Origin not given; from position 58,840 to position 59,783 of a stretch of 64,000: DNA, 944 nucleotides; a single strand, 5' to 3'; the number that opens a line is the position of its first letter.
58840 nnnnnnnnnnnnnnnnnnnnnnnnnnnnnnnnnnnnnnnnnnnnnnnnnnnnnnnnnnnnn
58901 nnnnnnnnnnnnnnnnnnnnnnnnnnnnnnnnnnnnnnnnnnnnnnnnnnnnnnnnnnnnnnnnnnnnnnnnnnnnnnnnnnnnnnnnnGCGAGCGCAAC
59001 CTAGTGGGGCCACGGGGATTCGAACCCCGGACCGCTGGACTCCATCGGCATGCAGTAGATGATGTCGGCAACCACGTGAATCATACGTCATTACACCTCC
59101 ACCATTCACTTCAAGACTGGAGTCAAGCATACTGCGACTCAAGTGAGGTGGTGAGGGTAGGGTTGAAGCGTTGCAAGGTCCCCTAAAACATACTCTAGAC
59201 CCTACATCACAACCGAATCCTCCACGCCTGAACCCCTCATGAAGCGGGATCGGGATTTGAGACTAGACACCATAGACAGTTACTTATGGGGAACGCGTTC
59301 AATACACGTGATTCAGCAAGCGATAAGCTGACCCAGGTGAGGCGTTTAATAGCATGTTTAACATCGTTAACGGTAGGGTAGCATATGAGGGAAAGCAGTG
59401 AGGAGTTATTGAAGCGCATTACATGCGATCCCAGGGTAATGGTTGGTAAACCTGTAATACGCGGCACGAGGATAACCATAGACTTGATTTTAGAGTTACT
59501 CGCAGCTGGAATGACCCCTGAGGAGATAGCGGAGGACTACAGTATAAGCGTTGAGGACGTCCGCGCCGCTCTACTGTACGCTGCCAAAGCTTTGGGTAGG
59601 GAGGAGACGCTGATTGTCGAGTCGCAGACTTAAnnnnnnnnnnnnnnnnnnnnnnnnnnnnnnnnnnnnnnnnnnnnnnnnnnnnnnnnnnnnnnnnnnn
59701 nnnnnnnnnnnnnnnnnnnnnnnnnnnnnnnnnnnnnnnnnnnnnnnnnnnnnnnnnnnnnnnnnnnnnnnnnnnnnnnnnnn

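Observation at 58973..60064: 61-bp direct repeats (tRNA-Pro 3' part plus flank) bracket a 1,031-bp cassette carrying only a DUF433/PIN-like TA pair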

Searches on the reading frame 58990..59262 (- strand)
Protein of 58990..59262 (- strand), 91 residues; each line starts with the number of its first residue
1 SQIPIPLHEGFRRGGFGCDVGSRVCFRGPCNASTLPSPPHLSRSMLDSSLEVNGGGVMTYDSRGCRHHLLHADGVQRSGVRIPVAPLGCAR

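Call 21: search_protein_families(library=phrogs, proteins=[window:58990-59262:-], max_evalue=1)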
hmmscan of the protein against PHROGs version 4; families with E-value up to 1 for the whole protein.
seq(91 aa): 0 families

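Call 22: search_protein_families(library=pfam, proteins=[window:58990-59262:-], max_evalue=1)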
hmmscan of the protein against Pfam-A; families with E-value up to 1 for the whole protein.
seq(91 aa): 0 families

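Call 55: search_protein_representatives(protein=window:58990-59262:-)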
Query: 91 residues. Proteins with E-value up to 0.001 (for the whole library): 2; up to 1e-10: 0; up to 1e-30: 0. The best 2 are listed.
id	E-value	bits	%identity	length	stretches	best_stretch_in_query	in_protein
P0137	3.1e-05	40.2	32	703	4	17-82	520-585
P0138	4.3e-04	36.5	41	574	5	30-62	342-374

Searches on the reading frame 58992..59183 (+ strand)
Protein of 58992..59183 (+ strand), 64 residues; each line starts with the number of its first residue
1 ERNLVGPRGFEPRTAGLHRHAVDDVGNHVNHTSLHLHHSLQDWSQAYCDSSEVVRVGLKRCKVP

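Call 21: search_protein_families(library=phrogs, proteins=[window:58992-59183:+], max_evalue=1)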
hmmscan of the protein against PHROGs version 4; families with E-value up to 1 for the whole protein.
seq(64 aa): 1 family
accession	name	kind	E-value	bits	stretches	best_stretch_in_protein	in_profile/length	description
phrog_15514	-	unknown function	0.13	13.5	1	21-62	4-44/85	-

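Call 22: search_protein_families(library=pfam, proteins=[window:58992-59183:+], max_evalue=1)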
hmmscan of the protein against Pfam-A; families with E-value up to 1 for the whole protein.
seq(64 aa): 0 families

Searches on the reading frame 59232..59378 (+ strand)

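Call 21: search_protein_families(library=phrogs, proteins=[window:59232-59378:+], max_evalue=1)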
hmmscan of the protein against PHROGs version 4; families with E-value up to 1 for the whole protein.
seq(49 aa): 1 family
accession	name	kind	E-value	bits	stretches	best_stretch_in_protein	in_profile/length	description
phrog_15982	-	unknown function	0.11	12.5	1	13-46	116-148/453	-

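Call 22: search_protein_families(library=pfam, proteins=[window:59232-59378:+], max_evalue=1)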
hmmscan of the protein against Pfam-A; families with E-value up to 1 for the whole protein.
seq(49 aa): 0 families

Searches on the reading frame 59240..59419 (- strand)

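Call 21: search_protein_families(library=phrogs, proteins=[window:59240-59419:-], max_evalue=1)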
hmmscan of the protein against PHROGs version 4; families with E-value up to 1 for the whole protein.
seq(60 aa): 1 family
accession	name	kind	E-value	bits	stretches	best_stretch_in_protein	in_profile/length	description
phrog_21916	-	unknown function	0.017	15.7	1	12-33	12-33/43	-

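Call 22: search_protein_families(library=pfam, proteins=[window:59240-59419:-], max_evalue=1)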
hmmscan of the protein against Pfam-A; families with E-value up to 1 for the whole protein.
seq(60 aa): 0 families

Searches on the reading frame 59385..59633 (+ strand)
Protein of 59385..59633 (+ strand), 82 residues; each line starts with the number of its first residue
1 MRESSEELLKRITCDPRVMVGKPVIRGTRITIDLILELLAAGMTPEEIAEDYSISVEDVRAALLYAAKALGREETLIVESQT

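Call 6: search_protein_families(library=pfam, proteins=[window:59385-59633:+], max_evalue=0.01)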
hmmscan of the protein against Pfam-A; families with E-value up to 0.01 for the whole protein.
window:59385-59633:+ (82 aa): 4 families
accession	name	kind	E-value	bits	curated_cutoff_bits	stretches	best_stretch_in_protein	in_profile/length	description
PF04255.20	DUF433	-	2.1e-24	85.5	23.6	1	12-66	1-56/56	Protein of unknown function (DUF433)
PF04539.22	Sigma70_r3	-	0.0013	19.2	25.3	1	44-68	22-46/78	Sigma-70 region 3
PF00196.25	GerE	-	0.0025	17.8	23.5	1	35-60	10-35/57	Bacterial regulatory proteins, luxR family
PF02796.21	HTH_7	-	0.0059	17.2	23.8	1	31-57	10-36/45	Helix-turn-helix domain of resolvase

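Call 8: find_encoding_contigs(protein=window:59385-59633:+, flank=10000, max_places=10)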
Protein window:59385-59633:+ (82 aa): 5 contigs read that carry it; 4 places shown.
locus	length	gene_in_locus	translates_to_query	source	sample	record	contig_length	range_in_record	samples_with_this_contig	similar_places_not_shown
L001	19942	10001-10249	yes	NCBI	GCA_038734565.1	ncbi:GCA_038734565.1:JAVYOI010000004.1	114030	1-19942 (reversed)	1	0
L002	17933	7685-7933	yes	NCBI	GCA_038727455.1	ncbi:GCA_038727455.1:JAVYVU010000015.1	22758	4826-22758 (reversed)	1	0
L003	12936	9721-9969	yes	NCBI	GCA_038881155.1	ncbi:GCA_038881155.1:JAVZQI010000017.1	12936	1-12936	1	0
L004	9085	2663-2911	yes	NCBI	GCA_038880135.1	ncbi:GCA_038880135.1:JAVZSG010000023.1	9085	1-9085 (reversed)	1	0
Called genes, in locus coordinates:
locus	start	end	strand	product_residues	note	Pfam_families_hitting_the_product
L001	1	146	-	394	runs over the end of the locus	PF16868:NMT1_3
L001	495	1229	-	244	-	PF00561:Abhydrolase_1, PF12146:Hydrolase_4, PF12697:Abhydrolase_6, PF03096:Ndr, PF00326:Peptidase_S9 (faint), PF20434:BD-FAE (faint)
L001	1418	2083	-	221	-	-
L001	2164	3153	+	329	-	PF10432:bact-PGI_C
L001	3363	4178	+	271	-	PF02421:FeoB_N (faint), PF03193:RsgA_GTPase, PF01926:MMR_HSR1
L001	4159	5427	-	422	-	PF05762:VWA_CoxE (weak), PF00092:VWA, PF13519:VWA_2 (weak)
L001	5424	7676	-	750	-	PF14890:Intein_splicing, PF14528:LAGLIDADG_3 (weak), PF20030:bpMoxR, PF07728:AAA_5, PF17868:AAA_lid_8 (weak)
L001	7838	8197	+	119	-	-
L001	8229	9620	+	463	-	PF00083:Sugar_tr (weak), PF07690:MFS_1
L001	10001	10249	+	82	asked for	PF04255:DUF433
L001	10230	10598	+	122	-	PF18480:DUF5615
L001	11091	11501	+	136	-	PF01894:YjbQ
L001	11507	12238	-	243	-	PF00730:HhH-GPD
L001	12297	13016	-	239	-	PF00899:ThiF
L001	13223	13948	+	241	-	PF01381:HTH_3, PF13560:HTH_31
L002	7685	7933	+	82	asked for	PF04255:DUF433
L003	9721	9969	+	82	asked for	PF04255:DUF433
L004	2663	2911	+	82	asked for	PF04255:DUF433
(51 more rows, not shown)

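Call 21: search_protein_families(library=phrogs, proteins=[window:59385-59633:+], max_evalue=1)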
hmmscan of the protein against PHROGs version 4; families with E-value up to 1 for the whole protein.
window:59385-59633:+ (82 aa): 13 families
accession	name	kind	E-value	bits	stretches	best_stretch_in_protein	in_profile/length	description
phrog_11928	-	unknown function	9.7e-18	64.8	1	10-75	5-71/74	-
phrog_31673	-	unknown function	2.9e-06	28.2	1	11-63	142-196/207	-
phrog_1033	-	DNA, RNA and nucleotide metabolism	0.0071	17.2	1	35-65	145-176/334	ParB-like partition protein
phrog_323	-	transcription regulation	0.0097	16.5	1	26-75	148-197/319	transcriptional regulator, D5-like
phrog_645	-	DNA, RNA and nucleotide metabolism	0.026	15.7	1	35-69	30-65/196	Rnase E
phrog_20703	-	unknown function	0.049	14.4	1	18-60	35-77/258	-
phrog_6669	-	unknown function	0.063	14.3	1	26-78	46-98/158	-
phrog_686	-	DNA, RNA and nucleotide metabolism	0.11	13.8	1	33-57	39-63/76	HTH DNA binding protein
phrog_664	-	DNA, RNA and nucleotide metabolism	0.13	13.1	1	26-55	84-113/210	DNA binding protein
phrog_351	-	transcription regulation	0.14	11.6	1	25-67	582-627/928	RNA polymerase sigma factor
phrog_3855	-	DNA, RNA and nucleotide metabolism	0.24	12.8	1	29-63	66-100/115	HTH DNA binding protein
phrog_6831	-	transcription regulation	0.24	12.4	1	32-55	8-31/68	transcriptional regulator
phrog_2632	-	unknown function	0.42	11.6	1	41-76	33-65/82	-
